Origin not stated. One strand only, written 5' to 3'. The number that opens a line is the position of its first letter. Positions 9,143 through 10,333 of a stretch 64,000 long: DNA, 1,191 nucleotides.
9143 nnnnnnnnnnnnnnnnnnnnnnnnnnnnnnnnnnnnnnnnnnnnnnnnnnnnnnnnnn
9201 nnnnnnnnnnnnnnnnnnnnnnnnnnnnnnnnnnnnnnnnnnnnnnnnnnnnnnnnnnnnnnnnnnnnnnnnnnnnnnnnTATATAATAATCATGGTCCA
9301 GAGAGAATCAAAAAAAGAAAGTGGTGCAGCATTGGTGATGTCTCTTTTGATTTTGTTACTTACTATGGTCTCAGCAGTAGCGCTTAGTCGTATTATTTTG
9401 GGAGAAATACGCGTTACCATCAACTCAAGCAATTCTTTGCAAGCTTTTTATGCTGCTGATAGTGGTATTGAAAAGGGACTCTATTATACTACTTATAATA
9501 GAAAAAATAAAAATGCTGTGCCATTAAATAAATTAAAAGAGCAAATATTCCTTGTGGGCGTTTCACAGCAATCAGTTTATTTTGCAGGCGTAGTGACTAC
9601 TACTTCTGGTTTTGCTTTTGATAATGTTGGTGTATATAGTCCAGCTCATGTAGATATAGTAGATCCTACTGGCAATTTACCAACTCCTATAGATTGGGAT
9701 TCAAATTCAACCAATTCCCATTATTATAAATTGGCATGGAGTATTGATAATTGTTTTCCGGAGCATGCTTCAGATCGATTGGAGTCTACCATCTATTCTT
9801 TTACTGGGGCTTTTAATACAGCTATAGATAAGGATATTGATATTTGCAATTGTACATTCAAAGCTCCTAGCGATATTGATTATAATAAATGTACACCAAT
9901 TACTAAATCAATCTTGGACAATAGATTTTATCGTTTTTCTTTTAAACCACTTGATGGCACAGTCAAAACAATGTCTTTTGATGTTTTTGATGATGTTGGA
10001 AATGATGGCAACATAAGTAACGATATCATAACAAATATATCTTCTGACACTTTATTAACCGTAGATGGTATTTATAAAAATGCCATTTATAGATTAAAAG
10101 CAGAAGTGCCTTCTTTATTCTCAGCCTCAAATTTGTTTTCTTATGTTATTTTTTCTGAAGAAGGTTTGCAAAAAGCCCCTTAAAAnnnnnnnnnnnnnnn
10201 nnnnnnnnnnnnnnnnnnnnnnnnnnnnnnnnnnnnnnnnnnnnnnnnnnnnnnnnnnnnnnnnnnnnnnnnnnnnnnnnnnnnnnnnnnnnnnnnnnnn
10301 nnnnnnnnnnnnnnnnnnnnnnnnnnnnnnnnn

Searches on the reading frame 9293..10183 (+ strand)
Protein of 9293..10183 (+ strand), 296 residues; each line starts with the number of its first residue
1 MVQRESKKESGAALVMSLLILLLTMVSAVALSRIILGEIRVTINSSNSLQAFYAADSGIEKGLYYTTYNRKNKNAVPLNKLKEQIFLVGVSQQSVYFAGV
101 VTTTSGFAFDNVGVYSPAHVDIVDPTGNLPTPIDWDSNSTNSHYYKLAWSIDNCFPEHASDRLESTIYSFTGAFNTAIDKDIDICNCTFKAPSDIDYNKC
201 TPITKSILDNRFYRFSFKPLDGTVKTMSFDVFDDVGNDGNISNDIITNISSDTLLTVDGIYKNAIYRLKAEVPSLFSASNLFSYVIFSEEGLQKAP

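Call 29: find_encoding_contigs(protein=window:9293-10183:+, flank=10000, max_places=10)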
Protein window:9293-10183:+ (296 aa): 4 contigs read that carry it; 2 places shown.
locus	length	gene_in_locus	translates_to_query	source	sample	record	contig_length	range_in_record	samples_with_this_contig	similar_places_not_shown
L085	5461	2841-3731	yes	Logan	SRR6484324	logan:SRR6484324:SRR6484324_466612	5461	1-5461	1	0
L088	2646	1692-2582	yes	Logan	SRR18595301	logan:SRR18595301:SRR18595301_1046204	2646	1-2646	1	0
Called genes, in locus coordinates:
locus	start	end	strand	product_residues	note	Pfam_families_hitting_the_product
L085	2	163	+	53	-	?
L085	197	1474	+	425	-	PF01079:Hint, PF05203:Hom_end_hint (weak), PF08517:AXH (weak), PF14623:Vint (weak)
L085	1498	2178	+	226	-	PF07963:N_methyl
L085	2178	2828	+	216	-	PF07963:N_methyl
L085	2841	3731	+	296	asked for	PF14341:PilX_N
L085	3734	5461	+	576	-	?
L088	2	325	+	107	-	?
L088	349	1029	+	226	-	PF07963:N_methyl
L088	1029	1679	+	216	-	PF07963:N_methyl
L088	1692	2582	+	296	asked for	PF14341:PilX_N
